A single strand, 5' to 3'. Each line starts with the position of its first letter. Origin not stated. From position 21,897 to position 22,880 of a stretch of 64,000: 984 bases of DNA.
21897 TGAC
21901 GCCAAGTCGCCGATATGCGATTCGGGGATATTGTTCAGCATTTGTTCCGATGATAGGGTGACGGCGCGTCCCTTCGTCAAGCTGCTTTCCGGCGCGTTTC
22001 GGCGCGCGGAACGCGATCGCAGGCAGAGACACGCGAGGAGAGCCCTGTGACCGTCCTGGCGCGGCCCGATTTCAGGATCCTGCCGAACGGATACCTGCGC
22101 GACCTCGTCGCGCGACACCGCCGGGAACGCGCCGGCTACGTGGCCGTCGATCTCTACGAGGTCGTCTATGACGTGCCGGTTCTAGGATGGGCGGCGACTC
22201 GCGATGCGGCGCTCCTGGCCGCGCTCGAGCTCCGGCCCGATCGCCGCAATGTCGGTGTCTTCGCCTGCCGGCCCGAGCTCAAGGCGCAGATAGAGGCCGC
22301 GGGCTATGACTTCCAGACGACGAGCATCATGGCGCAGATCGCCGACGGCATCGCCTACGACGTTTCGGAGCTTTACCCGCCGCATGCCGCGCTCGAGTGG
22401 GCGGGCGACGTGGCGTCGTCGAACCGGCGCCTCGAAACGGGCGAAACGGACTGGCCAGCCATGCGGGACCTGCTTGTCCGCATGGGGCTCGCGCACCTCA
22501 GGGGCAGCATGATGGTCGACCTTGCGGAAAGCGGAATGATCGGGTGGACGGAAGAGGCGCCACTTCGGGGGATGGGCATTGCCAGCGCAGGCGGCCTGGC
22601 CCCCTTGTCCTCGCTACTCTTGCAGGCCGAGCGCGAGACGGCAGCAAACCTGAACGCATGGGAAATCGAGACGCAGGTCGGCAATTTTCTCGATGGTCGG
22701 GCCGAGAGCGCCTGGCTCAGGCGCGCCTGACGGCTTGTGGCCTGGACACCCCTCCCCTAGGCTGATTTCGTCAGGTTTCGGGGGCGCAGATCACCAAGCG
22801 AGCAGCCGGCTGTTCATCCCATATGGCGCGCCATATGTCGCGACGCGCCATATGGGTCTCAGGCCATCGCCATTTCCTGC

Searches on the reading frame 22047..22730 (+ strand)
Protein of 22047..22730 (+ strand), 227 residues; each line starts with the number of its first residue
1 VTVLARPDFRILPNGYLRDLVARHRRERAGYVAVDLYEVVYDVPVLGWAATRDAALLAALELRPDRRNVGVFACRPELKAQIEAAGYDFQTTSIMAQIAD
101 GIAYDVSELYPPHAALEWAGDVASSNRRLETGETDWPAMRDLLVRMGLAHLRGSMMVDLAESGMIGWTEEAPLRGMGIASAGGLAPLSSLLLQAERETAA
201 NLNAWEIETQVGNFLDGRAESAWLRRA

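Call 4: search_protein_families(library=pfam, proteins=[window:22047-22730:+], max_evalue=0.01)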
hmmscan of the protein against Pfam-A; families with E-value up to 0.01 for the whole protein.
window:22047-22730:+ (227 aa): 0 families

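Call 9: find_homologous_proteins(query=window:22047-22730:+)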
Query window:22047-22730:+ (227 aa): 4 proteins with E <= 0.001 among 2968 candidates.
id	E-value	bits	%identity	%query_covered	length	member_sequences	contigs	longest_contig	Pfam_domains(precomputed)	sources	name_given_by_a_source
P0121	1.9e-144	497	100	100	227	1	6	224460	-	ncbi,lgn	-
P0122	3.3e-111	388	76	100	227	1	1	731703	-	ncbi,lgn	-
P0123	2.8e-106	372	75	95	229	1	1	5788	-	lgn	-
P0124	2.8e-104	366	75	100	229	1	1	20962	-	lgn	-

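Call 42: predict_structure(alignment_id=A1)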
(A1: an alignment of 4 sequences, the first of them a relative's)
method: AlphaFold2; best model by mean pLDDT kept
length: 227 residues; sequences in the alignment: 4
mean_pLDDT: 32.7   pTM: 0.20
mean pLDDT of the five models: 32.7, 32.4, 31.9, 31.9, 31.2
residues with pLDDT >= 90: 0; 70-90: 0; 50-70: 0; < 50: 227
segments of 3 or more residues with pLDDT < 50: 1-227
pLDDT, mean of each block of 10 residues (from residue 1): 25 37 39 29 32 31 31 37 38 34 32 29 28 33 37 28 27 29 29 35 30 41 40
secondary structure, 60 per line:
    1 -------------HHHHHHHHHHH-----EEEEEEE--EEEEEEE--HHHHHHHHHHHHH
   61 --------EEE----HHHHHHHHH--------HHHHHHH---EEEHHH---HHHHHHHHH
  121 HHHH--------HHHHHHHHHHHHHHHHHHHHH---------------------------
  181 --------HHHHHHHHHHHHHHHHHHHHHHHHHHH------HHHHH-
elements in order: H14-24 E30-36 E39-45 H48-60 E69-71 H76-84 H93-99 E103-105 H112-124 H133-153 H189-215 H222-226
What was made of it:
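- No structure or homology hints at what the partner does (pLDDT 33, call 42).
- Tried and rejected: AlphaFold with 4 sequences gave pLDDT 32.7, which is unusable, so no fold search was run (call 42).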

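Call 43: search_protein_representatives(alignment_id=A1)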
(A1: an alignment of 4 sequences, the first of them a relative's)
Query: 4 sequences, 228 profile positions. Proteins with E-value up to 0.001 (for the whole library): 9; up to 1e-10: 7; up to 1e-30: 1. The best 9 are listed.
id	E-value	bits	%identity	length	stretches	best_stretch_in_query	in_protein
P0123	1.2e-140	483.4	-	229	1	1-228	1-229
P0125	7.2e-23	98.0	-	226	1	9-218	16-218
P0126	2.5e-22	96.3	-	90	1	156-227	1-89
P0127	2.7e-14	70.0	-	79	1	164-228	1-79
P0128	1.1e-11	61.5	-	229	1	9-203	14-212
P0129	2.2e-11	60.4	-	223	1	11-202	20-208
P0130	4.4e-11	59.5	-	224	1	6-208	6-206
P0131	3.0e-10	56.7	-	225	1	6-198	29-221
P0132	6.2e-04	36.1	-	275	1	12-204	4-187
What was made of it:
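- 22047..22730 (+): Divergent partner gene encoding 227 aa. It belongs to a very rare uncharacterised family that is linked to umuD-umuC. Only 4 homologs were found in the 5.8-billion-protein word search (call 9) and 9 in the full HMM scan of 1.84 billion representatives (call 43).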

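Call 44: find_encoding_contigs(protein=P0125, flank=6000, max_places=3)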
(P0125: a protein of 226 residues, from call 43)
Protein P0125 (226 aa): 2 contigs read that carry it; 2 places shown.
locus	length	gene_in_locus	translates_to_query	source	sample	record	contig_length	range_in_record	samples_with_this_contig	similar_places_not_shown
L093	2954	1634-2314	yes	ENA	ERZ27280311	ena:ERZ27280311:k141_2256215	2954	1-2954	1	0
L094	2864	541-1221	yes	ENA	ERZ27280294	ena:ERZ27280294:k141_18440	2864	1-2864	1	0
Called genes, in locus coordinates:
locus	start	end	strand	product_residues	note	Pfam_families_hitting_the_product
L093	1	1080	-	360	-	?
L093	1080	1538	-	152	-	PF00717:Peptidase_S24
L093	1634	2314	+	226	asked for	-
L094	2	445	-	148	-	?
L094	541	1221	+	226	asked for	-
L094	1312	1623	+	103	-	-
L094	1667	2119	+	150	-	-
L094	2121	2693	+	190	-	PF13091:PLDc_2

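Call 46: find_encoding_contigs(protein=P0128, flank=6000, max_places=2)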
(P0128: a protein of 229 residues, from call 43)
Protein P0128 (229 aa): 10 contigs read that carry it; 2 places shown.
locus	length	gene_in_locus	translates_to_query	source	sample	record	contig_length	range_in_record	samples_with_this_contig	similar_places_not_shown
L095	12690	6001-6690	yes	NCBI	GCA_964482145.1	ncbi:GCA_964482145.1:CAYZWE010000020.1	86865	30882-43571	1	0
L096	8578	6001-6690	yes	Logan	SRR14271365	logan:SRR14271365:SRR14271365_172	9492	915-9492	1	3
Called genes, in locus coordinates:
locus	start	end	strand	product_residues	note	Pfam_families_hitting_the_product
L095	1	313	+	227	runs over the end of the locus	-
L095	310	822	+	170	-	-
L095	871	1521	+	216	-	-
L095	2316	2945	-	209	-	-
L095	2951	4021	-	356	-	PF00753:Lactamase_B (weak)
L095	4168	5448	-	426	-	PF00817:IMS, PF11799:IMS_C, PF13438:DUF4113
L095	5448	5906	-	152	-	PF00717:Peptidase_S24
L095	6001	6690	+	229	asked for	-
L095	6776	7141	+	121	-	-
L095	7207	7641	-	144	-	PF01381:HTH_3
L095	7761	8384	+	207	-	-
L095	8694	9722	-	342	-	PF01212:Beta_elim_lyase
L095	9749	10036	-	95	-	-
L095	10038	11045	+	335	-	PF01479:S4, PF00849:PseudoU_synth_2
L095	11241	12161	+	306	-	PF00140:Sigma70_r1_2, PF04542:Sigma70_r2, PF04545:Sigma70_r4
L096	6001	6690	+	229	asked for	-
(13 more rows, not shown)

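Call 47: find_encoding_contigs(protein=P0130, flank=6000, max_places=2)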
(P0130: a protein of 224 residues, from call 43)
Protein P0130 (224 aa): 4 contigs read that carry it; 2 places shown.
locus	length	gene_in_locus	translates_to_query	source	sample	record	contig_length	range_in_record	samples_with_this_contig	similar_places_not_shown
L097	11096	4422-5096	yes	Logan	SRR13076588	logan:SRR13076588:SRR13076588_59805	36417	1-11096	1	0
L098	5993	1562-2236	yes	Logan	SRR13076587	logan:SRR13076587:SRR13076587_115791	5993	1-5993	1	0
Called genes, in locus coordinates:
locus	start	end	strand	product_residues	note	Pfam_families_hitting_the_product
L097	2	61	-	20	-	?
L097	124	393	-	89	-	-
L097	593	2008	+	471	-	-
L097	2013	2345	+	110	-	-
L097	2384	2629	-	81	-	-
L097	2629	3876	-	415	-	PF00817:IMS, PF11799:IMS_C, PF13438:DUF4113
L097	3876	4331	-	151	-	PF00717:Peptidase_S24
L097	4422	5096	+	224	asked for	-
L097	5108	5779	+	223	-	-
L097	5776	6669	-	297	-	PF21818:DUF6884 (weak)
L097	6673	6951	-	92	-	-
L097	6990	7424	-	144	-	-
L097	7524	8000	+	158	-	PF01381:HTH_3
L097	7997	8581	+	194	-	PF02661:Fic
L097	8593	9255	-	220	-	-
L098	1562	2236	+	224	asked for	-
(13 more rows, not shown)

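Call 48: find_encoding_contigs(protein=P0129, flank=6000, max_places=2)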
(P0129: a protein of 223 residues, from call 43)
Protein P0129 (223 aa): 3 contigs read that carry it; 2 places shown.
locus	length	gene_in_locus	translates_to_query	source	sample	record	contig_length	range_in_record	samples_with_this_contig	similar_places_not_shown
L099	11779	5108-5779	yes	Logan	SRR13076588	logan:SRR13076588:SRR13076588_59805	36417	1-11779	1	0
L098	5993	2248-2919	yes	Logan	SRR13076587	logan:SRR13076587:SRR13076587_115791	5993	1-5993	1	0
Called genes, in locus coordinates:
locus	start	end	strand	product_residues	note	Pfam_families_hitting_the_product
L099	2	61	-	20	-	?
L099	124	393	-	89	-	-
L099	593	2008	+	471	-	-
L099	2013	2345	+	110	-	-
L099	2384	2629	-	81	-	-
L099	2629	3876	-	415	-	PF00817:IMS, PF11799:IMS_C, PF13438:DUF4113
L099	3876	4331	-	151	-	PF00717:Peptidase_S24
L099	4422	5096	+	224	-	-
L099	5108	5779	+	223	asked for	-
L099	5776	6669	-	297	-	PF21818:DUF6884 (weak)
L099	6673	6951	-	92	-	-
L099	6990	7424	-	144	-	-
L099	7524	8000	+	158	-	PF01381:HTH_3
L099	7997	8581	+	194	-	PF02661:Fic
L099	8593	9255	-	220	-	-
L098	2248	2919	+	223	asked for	-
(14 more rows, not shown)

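Call 51: search_solved_structures(query=A3, max_evalue=10)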
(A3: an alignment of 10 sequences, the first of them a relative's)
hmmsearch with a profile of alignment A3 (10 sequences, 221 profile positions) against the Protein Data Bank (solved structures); distinct sequences matched with E-value up to 10: 2.
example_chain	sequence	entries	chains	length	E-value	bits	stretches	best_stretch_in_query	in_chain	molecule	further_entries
5mfb_A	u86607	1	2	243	0.0012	22.1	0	173-215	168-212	YIII(Dq)4CqI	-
4d4e_A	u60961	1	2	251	0.0023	21.2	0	173-217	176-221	ARMADILLO REPEAT PROTEIN ARM00016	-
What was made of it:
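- Tried and rejected: A PDB profile search gave only spurious hits to designed armadillo repeats (call 51).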

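Call 52: search_protein_families(library=pfam, alignment_id=A3, max_evalue=1)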
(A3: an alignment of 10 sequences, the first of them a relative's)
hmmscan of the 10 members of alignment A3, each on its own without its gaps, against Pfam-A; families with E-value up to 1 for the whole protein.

A. member 1, P0121 (227 aa): 0 families

B. families by the number of members that match (of 10 scanned): 0 families

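Call 56: search_dna_similar(query=P0121, collection=plasmids, mode=protein, max_evalue=0.001, max_rows=20)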
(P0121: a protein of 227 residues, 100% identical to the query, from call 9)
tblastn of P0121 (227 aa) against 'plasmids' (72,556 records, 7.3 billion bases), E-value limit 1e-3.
No match.
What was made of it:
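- Tried and rejected: The partner protein found nothing in plasmids by tblastn (call 56).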

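Call 65: find_homologous_proteins(query=A3, max_evalue=0.001)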
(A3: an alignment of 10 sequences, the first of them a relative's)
Query A3 (10 sequences) (227 aa, profile of the alignment): 5 proteins with E <= 0.001 among 8000 candidates.
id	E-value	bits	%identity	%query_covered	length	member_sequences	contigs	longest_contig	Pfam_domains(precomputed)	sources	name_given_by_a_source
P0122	7.3e-90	319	76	100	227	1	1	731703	-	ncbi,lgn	-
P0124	5.1e-87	310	75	100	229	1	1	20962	-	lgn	-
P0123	9.7e-86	305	75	95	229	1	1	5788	-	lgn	-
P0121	9.4e-85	302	100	100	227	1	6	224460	-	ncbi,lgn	-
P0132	2.5e-57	212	37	41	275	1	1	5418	-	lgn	-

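Call 66: find_encoding_contigs(protein=P0132, flank=5000, max_places=2)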
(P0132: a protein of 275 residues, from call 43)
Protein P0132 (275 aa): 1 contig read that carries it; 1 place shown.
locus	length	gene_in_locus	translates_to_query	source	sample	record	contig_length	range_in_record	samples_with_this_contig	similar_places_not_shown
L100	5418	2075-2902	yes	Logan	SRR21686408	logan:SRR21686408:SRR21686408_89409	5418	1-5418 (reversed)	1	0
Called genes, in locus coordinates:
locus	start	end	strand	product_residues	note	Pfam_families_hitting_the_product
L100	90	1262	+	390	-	PF00589:Phage_integrase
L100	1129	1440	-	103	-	-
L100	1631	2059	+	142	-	-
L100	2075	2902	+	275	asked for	-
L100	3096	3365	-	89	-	-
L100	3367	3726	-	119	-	-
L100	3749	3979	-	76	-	-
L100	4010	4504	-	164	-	-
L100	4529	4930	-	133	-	-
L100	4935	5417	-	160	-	?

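Call 67: find_encoding_contigs(protein=P0131, flank=5000, max_places=2)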
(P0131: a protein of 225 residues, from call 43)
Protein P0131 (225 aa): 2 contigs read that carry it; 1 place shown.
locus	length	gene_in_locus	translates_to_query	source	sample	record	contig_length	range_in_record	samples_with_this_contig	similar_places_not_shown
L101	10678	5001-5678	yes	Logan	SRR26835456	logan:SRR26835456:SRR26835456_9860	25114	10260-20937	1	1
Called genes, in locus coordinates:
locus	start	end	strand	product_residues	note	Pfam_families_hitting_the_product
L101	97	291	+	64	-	-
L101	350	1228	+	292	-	PF00226:DnaJ (weak)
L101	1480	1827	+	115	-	PF04014:MazE_antitoxin (weak)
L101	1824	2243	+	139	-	PF01850:PIN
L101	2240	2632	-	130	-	-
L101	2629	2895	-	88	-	-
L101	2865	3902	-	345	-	PF08843:AbiEii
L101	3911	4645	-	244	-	PF19570:DUF6088, PF13338:AbiEi_4 (weak)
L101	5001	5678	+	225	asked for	-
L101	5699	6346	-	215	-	-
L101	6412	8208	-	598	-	PF06054:CoiA_nuc (weak)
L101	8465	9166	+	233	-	-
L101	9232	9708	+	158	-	-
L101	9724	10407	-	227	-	-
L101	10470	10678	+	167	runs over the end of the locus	PF00717:Peptidase_S24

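Call 74: find_related_loci(query=A3, collection=viral_contigs, flank=6000)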
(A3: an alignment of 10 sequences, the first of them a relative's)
Query A3 (227 aa) in viral_contigs; peptide patterns used: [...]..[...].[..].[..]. (x = any residue, [..] = any of these).
8 stretches matched a pattern, but none encodes a relative of the query by tblastn (E <= 1e-3).
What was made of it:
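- Tried and rejected: It found nothing in viral contigs (call 74).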

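Call 77: find_related_loci(query=A1, collection=metagenome_contigs, flank=4000)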
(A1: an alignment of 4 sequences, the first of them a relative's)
Query A1 (227 aa) in metagenome_contigs; peptide patterns used: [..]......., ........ (x = any residue, [..] = any of these).
122 stretches matched a pattern, but none encodes a relative of the query by tblastn (E <= 1e-3).

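Call 80: search_protein_families(library=phrogs, alignment_id=A3, max_evalue=0.1)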
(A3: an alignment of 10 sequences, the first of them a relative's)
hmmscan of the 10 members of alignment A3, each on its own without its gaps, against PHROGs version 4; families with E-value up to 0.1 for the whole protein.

A. member 1, P0121 (227 aa): 0 families

B. families by the number of members that match (of 10 scanned): 3 families
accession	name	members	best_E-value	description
phrog_12690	-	1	0.00028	-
phrog_3626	-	1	0.0057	-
phrog_16402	-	1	0.032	-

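Call 81: search_protein_families(library=ncbifam, alignment_id=A3, max_evalue=0.1)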
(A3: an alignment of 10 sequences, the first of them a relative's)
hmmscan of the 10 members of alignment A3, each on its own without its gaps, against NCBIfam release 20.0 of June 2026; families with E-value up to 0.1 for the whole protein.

A. member 1, P0121 (227 aa): 0 families

B. families by the number of members that match (of 10 scanned): 0 families
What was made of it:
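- Closest known: Acinetobacter UmuDAb-DdrR. Different: Here there is no such domain, the operator is the host-type LexA box, and the partner was not detectably matched to any described family in the libraries searched (calls 52, 81).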

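Call 82: search_protein_families(library=padloc, alignment_id=A3, max_evalue=0.1)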
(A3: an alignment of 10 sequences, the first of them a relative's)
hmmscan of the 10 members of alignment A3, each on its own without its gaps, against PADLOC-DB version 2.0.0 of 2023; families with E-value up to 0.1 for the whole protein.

A. member 1, P0121 (227 aa): 1 family
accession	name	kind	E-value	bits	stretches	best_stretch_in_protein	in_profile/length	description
PDLC05060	PDC-S65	-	0.015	12.2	1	43-81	131-169/503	-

B. families by the number of members that match (of 10 scanned): 1 family
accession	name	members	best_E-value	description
PDLC05060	PDC-S65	1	0.015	-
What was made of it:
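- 22047..22730 (+): There is no match in Pfam, NCBIfam, PHROGs, PADLOC or PDB sequences (calls 4, 51, 52, 80-82).
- Tried and rejected: Pfam, NCBIfam, PHROGs and PADLOC gave nothing (calls 52, 80-82).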
